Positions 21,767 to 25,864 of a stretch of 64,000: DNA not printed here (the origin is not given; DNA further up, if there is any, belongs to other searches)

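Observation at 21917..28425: cheY-cheZ co-transcribed with two MotB-like genes and a 1265-aa AMIN/TPR periplasmic protein, with no MotA partner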

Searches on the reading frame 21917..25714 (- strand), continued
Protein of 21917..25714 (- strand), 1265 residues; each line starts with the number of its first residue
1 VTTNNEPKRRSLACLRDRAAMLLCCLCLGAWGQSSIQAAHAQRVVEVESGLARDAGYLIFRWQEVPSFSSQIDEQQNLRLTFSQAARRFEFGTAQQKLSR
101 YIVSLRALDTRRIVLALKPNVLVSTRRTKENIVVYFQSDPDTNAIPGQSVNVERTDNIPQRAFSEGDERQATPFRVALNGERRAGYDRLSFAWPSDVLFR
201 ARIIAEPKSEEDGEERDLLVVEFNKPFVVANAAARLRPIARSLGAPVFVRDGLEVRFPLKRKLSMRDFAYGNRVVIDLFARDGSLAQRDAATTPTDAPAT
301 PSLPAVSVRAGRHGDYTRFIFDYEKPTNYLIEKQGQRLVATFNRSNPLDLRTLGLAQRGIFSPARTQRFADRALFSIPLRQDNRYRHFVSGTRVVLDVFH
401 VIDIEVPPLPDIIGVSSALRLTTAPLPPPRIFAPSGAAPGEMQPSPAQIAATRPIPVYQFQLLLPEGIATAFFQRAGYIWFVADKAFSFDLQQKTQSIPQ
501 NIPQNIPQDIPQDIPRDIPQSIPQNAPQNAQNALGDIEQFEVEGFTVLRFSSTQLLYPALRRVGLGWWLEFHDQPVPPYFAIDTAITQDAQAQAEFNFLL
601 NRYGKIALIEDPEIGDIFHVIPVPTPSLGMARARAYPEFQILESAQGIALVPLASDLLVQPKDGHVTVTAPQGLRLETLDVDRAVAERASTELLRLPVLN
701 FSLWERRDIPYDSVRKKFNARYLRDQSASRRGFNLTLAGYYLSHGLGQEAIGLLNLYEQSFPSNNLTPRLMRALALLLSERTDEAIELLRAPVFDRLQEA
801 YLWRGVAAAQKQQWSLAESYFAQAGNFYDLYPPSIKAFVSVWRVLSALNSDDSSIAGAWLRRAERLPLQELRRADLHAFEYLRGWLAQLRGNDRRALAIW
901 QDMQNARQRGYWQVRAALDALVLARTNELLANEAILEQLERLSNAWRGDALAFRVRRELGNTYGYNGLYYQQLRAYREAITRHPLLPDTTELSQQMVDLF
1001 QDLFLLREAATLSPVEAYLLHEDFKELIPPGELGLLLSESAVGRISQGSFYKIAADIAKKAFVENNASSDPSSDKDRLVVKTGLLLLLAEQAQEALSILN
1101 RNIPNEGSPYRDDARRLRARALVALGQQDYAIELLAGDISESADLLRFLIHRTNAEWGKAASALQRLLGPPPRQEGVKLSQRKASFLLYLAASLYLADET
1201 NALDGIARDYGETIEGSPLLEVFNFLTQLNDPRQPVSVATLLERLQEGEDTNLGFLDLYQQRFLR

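Call 23: find_encoding_contigs(protein=P0011, flank=10000, max_places=1)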
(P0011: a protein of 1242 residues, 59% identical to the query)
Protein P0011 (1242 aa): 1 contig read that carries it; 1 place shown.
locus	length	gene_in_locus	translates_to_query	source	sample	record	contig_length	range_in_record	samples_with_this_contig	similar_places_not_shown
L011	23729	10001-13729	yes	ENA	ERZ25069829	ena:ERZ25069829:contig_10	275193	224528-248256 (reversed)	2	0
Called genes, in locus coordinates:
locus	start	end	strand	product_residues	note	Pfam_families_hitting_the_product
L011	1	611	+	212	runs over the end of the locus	PF01467:CTP_transf_like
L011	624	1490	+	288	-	PF01061:ABC2_membrane, PF12698:ABC2_membrane_3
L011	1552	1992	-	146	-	PF04138:GtrA_DPMS_TM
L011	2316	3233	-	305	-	PF01145:Band_7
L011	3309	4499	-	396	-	PF01145:Band_7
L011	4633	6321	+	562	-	-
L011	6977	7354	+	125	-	PF00072:Response_reg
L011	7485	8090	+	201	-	PF04344:CheZ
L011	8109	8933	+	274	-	-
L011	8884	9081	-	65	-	-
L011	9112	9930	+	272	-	PF13677:MotB_plug, PF00691:OmpA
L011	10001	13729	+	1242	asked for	-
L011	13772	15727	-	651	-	PF01336:tRNA_anti-codon, PF00152:tRNA-synt_2, PF02938:GAD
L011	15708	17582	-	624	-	PF03600:CitMHS, PF02080:TrkA_C, PF06808:DctM (weak), PF03600:CitMHS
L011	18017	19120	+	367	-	-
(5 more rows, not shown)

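Call 48: search_protein_representatives(alignment_id=A2)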
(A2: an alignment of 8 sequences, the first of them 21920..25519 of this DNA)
Query: 8 sequences, 1121 profile positions. Proteins with E-value up to 0.001 (for the whole library): 6608; up to 1e-10: 4912; up to 1e-30: 3103. The best 150 are listed.
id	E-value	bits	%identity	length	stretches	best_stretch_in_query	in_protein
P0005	0.0e+00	1717.3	-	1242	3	290-1112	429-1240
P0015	0.0e+00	1332.9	-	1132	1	7-1119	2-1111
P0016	0.0e+00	1100.7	-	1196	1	14-1120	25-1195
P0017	0.0e+00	1038.8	-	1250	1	15-1118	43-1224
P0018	0.0e+00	1037.8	-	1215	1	25-1118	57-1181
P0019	7.6e-273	924.5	-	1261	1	11-1116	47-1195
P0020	1.1e-267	907.3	-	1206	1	11-1114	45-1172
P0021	3.0e-265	899.3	-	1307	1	15-1115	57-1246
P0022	6.7e-264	894.9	-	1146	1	24-1117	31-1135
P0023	4.2e-262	888.9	-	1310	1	14-1118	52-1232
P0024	3.1e-260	882.7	-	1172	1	19-1117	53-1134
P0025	3.4e-257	872.7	-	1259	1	17-1118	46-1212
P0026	4.2e-257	872.4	-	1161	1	10-1118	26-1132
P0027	3.1e-256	869.5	-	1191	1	12-1116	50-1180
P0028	6.0e-255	865.2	-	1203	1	12-1115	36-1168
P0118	2.1e-225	767.4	-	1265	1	12-1114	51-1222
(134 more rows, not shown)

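Call 50: search_dna_similar(query=window:21917-25654:-, collection=plasmids, mode=protein, max_evalue=0.00001, max_rows=30)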
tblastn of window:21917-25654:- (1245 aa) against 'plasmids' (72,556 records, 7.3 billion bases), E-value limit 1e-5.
No match.

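Call 64: find_related_loci(query=A9, collection=metagenome_contigs, flank=10000)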
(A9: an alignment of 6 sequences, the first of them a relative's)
Query A9 (1151 aa) in metagenome_contigs; peptide patterns used: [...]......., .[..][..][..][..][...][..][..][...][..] (x = any residue, [..] = any of these).
600 stretches matched a pattern (row limit reached: there are more); 482 encode a relative of the query (tblastn E <= 1e-3); the best 80 are kept; 80 distinct loci.
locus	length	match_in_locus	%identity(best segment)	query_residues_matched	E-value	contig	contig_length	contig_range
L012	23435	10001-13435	85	2-1151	0e+0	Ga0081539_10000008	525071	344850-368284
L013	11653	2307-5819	74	2-1151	0e+0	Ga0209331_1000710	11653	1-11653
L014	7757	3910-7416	75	2-1151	0e+0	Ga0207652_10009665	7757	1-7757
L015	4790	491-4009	71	2-1151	0e+0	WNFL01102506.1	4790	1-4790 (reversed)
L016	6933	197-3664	72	2-1151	0e+0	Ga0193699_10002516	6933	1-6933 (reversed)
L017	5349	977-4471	70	2-1151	0e+0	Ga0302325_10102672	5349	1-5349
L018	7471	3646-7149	70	3-1151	0e+0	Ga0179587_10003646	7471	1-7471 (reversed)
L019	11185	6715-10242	70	3-1151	0e+0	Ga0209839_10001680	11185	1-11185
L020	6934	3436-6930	71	3-1146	0e+0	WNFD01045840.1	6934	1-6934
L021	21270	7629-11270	68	2-1151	0e+0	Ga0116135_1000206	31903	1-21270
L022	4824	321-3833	70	2-1151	0e+0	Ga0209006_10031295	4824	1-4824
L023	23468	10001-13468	70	2-1151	0e+0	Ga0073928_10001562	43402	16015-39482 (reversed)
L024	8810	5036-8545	70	2-1151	0e+0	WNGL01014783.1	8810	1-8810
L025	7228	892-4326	70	27-1151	0e+0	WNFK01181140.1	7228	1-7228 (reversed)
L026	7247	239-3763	71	2-1151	0e+0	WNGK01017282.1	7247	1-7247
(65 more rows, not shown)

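Call 74: find_homologous_proteins(query=A10, max_evalue=1e-20)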
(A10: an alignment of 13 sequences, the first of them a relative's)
Query A10 (13 sequences) (1244 aa, profile of the alignment): 89 proteins with E <= 1e-20 among 8000 candidates.
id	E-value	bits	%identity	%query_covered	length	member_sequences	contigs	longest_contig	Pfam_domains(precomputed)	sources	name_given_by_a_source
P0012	0.0e+0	1537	100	100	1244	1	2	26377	PF13428.13,PF07719.24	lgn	-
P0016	0.0e+0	1512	69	100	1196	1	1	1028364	-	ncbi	-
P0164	0.0e+0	1502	80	100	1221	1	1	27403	PF14559.13,PF24837.2,PF07719.24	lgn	-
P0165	0.0e+0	1499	79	100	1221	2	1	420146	PF13432.13,PF07719.24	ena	-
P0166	0.0e+0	1485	68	100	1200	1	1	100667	-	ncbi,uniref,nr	ncbi:hypothetical protein [Denitrobaculum tricleocarpae]|uniref:Tetratricopeptide repeat protein n=1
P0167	0.0e+0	1481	78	100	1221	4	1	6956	PF13428.13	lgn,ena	-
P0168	0.0e+0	1480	74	100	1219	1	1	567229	-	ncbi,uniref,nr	ncbi:lipopolysaccharide assembly protein LapB [Pelagibius sp. Alg239-R121]|uniref:tetratricopeptide 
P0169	0.0e+0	1470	69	100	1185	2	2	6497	-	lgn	-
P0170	0.0e+0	1458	68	100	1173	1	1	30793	-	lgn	-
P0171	0.0e+0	1444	68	98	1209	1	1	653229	-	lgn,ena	-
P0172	0.0e+0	1440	66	100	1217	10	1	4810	PF14559.13,PF13428.13,PF24837.2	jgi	jgi:hypothetical protein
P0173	0.0e+0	1440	67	100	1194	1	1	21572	PF14559.13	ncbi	-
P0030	0.0e+0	1258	43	64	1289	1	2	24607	PF24837.2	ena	-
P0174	0.0e+0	1243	46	63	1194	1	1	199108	-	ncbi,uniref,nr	ncbi:hypothetical protein [Pelagibius marinus]|uniref:hypothetical protein n=1 Tax=Pelagibius marinu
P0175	0.0e+0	1237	44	63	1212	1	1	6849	-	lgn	-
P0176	0.0e+0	1226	37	89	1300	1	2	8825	PF24837.2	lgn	-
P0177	0.0e+0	1218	41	65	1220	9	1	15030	PF24837.2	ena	-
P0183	0.0e+0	1182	46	63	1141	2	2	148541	PF24837.2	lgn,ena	-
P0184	0.0e+0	1176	45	63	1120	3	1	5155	PF24837.2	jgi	jgi:tetratricopeptide (TPR) repeat protein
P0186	0.0e+0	1138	36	62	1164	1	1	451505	PF24837.2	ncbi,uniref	ncbi:tetratricopeptide repeat protein [Novispirillum sp. DQ9]|uniref:tetratricopeptide repeat protei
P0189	0.0e+0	1116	34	98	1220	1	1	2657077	PF21545.4,PF24837.2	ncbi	ncbi:hypothetical protein ACTL6U_03995 [Rhodovibrionaceae bacterium A322]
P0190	0.0e+0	1114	36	62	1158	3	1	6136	PF00515.35,PF24837.2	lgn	-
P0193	0.0e+0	1053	33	61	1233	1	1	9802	PF24837.2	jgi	jgi:predicted negative regulator of RcsB-dependent stress response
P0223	5.1e-224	765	38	70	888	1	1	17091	PF24837.2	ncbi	-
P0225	6.3e-223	761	31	59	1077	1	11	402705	-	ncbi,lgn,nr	ncbi:MAG: hypothetical protein P9C48_03890 [Defluviicoccus sp.]|nr:hypothetical protein [Defluviicoc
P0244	1.6e-106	376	30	54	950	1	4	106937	-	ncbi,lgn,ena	-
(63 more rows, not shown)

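Call 75: find_encoding_contigs(protein=P0166, flank=10000, max_places=1)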
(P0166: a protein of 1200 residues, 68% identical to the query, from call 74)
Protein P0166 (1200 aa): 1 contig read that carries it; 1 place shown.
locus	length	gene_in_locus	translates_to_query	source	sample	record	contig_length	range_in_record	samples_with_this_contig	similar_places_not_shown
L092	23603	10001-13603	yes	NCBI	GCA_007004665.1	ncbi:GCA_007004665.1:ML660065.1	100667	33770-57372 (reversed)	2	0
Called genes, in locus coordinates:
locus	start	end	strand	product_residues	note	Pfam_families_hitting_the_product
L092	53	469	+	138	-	PF21157:DksA_N, PF01258:zf-dskA_traR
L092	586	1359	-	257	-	PF02107:FlgH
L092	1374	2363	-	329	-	PF08666:SAF, PF13144:ChapFlgA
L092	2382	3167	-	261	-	PF00460:Flg_bb_rod, PF22692:LlgE_F_G_D1, PF06429:Flg_bbr_C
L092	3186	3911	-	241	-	PF00460:Flg_bb_rod (weak), PF22692:LlgE_F_G_D1, PF06429:Flg_bbr_C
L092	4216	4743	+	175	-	PF03748:FliL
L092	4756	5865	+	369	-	PF02154:FliM, PF01052:FliMN_C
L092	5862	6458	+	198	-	PF20072:DUF6468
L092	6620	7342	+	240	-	PF03448:MgtE_N (weak)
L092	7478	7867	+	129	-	PF00072:Response_reg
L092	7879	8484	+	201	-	PF04344:CheZ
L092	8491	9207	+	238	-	PF13677:MotB_plug (weak)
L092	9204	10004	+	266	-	PF13677:MotB_plug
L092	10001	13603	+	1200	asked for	-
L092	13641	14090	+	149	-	-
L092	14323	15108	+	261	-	-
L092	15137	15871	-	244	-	PF00005:ABC_tran, PF02463:SMC_N (weak)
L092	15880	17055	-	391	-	PF02687:FtsX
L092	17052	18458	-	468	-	PF25917:BSH_RND (faint), PF25973:BSH_CzcB (faint), PF25876:HH_MFP_RND (weak)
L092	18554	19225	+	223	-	PF00440:TetR_N, PF16859:TetR_C_11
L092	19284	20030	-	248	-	PF00813:FliP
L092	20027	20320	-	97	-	-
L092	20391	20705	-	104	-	-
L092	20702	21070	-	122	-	PF01312:Bac_export_2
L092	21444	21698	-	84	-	PF02599:CsrA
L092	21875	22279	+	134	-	-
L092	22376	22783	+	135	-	PF06429:Flg_bbr_C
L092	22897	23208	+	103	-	PF02049:FliE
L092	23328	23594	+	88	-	PF01313:Bac_export_3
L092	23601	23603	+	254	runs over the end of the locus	PF01311:Bac_export_1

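Call 76: find_encoding_contigs(protein=P0174, flank=10000, max_places=1)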
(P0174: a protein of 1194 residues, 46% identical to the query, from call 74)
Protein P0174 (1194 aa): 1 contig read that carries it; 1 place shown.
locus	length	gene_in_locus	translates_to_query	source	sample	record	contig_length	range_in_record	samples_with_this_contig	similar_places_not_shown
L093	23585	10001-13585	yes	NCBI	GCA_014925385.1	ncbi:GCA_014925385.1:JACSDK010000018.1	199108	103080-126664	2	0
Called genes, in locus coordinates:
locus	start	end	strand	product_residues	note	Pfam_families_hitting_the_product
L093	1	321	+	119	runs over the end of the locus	-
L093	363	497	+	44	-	-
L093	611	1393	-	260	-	PF02107:FlgH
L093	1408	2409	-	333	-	PF13144:ChapFlgA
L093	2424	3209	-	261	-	PF00460:Flg_bb_rod, PF22692:LlgE_F_G_D1, PF06429:Flg_bbr_C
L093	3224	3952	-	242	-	PF00460:Flg_bb_rod (weak), PF22692:LlgE_F_G_D1, PF06429:Flg_bbr_C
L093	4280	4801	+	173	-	PF03748:FliL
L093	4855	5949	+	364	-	PF02154:FliM, PF01052:FliMN_C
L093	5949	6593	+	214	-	PF20072:DUF6468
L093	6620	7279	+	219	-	PF03448:MgtE_N (weak)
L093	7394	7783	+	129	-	PF00072:Response_reg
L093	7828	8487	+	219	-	PF04344:CheZ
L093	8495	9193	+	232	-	PF13677:MotB_plug (weak)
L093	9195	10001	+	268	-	PF13677:MotB_plug, PF00691:OmpA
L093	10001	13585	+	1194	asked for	-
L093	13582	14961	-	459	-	PF03972:MmgE_PrpD_N, PF19305:MmgE_PrpD_C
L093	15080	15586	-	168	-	-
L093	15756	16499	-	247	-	PF00977:His_biosynth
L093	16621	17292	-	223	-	-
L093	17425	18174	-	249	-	PF00813:FliP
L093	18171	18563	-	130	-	-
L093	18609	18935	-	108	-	-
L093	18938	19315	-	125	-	PF01312:Bac_export_2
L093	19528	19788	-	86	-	PF02599:CsrA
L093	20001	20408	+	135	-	-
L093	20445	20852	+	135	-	PF06429:Flg_bbr_C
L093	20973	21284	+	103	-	PF02049:FliE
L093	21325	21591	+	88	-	PF01313:Bac_export_3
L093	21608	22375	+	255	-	PF01311:Bac_export_1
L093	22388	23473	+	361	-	PF01312:Bac_export_2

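Call 77: find_encoding_contigs(protein=P0186, flank=10000, max_places=1)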
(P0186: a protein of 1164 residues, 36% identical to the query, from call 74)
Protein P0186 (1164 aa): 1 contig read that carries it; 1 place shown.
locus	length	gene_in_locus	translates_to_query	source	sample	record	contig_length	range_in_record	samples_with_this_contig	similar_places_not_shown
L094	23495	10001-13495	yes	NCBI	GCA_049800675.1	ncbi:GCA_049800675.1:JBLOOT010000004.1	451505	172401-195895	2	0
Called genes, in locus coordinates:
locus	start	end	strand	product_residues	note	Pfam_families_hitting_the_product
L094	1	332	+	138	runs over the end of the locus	PF21157:DksA_N, PF01258:zf-dskA_traR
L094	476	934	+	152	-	-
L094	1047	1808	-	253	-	PF02107:FlgH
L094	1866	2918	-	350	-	PF08666:SAF, PF13144:ChapFlgA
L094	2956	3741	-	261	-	PF00460:Flg_bb_rod, PF22692:LlgE_F_G_D1, PF06429:Flg_bbr_C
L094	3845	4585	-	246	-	PF00460:Flg_bb_rod, PF22692:LlgE_F_G_D1, PF06429:Flg_bbr_C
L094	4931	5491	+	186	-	PF03748:FliL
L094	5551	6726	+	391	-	PF02154:FliM, PF01052:FliMN_C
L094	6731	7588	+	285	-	PF20072:DUF6468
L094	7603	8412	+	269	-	PF03448:MgtE_N (weak)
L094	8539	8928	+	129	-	PF00072:Response_reg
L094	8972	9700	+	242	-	PF04344:CheZ (weak)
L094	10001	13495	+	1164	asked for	PF24837:AMIN-like (faint)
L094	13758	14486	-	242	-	PF00106:adh_short, PF01370:Epimerase (weak), PF08659:KR, PF13561:adh_short_C2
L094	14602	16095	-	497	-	PF13522:GATase_6, PF13537:GATase_7, PF00156:Pribosyltran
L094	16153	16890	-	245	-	PF02674:Colicin_V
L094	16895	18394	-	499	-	PF18073:Zn_ribbon_LapB, PF06745:ATPase, PF13481:AAA_25, PF23442:DUF7125 (faint), PF13541:ChlI (weak)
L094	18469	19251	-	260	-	PF00005:ABC_tran, PF13304:AAA_21 (faint)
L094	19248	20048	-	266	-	PF02405:MlaE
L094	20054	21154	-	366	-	PF01168:Ala_racemase_N, PF00842:Ala_racemase_C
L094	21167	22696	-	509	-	PF00772:DnaB, PF03796:DnaB_C, PF13481:AAA_25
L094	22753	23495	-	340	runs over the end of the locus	-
